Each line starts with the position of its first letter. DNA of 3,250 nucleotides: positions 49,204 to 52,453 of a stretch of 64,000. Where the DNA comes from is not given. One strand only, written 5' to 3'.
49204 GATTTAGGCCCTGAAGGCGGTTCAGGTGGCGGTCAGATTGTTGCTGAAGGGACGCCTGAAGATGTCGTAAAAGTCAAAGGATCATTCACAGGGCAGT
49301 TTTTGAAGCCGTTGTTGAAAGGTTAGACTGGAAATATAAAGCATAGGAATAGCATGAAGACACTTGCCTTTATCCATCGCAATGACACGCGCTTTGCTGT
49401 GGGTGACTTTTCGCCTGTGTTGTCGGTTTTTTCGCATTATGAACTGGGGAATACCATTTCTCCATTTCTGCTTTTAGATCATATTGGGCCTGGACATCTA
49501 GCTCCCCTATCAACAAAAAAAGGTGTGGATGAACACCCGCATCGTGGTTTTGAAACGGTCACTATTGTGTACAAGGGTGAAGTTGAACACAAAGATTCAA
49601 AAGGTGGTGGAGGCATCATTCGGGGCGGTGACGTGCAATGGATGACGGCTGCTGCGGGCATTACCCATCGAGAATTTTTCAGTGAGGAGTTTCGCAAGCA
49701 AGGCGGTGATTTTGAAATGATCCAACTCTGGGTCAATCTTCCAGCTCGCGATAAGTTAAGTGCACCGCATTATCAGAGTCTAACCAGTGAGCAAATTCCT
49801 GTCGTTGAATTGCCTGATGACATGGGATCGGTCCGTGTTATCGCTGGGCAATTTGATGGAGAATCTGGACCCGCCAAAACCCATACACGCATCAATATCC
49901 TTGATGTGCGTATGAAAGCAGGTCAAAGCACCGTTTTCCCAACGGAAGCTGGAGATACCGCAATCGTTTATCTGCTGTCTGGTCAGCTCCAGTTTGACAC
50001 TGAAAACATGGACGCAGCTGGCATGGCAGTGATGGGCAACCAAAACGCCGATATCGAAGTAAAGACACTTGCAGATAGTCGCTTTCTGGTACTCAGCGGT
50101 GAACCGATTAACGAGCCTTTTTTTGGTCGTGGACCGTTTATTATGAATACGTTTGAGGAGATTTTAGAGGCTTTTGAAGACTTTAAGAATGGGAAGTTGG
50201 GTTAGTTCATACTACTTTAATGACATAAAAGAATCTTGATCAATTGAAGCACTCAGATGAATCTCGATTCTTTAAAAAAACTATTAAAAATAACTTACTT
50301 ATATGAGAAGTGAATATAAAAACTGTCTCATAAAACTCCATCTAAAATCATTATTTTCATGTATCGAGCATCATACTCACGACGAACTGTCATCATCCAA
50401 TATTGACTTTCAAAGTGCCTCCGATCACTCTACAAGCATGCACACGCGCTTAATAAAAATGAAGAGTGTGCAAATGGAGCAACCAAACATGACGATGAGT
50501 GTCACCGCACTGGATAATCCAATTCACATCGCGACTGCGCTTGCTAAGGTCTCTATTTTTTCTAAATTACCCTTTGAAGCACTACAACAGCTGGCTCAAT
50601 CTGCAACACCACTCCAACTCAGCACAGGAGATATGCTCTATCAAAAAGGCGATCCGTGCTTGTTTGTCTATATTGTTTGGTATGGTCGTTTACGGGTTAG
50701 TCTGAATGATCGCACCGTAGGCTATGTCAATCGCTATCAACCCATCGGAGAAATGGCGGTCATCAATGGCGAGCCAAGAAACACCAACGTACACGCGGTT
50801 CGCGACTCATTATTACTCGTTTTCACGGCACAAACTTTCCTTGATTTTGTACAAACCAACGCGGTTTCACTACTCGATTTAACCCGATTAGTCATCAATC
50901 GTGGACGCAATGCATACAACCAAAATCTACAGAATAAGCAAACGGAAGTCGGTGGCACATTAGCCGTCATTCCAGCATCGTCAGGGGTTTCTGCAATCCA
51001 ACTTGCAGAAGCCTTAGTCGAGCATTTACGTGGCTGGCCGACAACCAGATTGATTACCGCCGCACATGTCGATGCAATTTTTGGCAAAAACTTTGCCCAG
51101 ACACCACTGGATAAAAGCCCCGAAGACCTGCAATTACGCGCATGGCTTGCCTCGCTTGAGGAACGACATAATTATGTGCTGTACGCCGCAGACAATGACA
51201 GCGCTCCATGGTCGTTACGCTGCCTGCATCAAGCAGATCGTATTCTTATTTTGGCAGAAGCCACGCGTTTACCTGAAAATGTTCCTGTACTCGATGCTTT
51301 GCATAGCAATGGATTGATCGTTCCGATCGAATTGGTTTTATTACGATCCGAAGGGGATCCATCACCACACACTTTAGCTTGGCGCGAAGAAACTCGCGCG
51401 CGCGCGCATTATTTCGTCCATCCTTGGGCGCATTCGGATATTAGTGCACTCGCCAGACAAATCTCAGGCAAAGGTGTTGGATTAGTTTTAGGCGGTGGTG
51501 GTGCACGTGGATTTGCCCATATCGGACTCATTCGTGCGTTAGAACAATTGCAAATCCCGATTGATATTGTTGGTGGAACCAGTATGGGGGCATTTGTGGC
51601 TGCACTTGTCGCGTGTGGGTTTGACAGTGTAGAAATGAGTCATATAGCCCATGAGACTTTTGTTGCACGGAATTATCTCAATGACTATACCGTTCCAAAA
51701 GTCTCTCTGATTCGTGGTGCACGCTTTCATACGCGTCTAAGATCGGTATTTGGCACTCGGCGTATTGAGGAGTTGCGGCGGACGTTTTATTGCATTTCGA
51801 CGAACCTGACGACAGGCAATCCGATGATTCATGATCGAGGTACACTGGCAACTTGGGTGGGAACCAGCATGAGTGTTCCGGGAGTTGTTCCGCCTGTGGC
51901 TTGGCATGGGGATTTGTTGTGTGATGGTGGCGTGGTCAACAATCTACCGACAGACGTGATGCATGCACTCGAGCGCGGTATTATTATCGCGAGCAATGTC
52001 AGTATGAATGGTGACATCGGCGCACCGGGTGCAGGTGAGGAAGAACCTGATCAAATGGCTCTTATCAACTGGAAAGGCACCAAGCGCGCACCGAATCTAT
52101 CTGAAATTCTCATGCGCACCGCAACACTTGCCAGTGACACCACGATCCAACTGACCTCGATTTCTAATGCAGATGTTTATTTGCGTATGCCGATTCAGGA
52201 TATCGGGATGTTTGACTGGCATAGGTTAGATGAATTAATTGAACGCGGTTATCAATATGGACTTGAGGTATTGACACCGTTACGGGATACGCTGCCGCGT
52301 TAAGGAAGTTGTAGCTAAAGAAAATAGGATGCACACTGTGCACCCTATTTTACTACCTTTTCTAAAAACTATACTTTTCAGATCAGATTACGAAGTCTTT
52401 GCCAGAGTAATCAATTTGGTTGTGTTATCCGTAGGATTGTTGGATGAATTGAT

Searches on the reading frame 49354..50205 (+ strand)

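Call 58: search_protein_families(library=pfam, proteins=[window:49354-50205:+], max_evalue=0.00001)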
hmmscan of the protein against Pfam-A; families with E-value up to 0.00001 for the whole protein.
window:49354-50205:+ (283 aa): 2 families
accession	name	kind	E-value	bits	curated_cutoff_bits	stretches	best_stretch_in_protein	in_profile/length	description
PF02678.22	Pirin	-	9.6e-31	106.4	26.1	1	26-127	8-108/108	Pirin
PF05726.19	Pirin_C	-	3.8e-27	95.1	27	1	183-282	2-102/103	Pirin C-terminal cupin domain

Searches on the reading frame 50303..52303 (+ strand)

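Call 58: search_protein_families(library=pfam, proteins=[window:50303-52303:+], max_evalue=0.00001)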
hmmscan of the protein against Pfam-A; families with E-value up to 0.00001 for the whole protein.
window:50303-52303:+ (666 aa): 3 families
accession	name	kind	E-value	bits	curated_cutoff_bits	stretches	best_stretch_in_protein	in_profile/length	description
PF01734.28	Patatin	-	1.7e-29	103.8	27.7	1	394-552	1-189/191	Patatin-like phospholipase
PF24179.1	NTE_Ploop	-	7.8e-19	68.8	27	1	219-363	4-146/223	Neuropathy Target Esterase family P-loop like domain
PF00027.35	cNMP_binding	-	2e-14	53.8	27.5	1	105-186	3-89/89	Cyclic nucleotide-binding domain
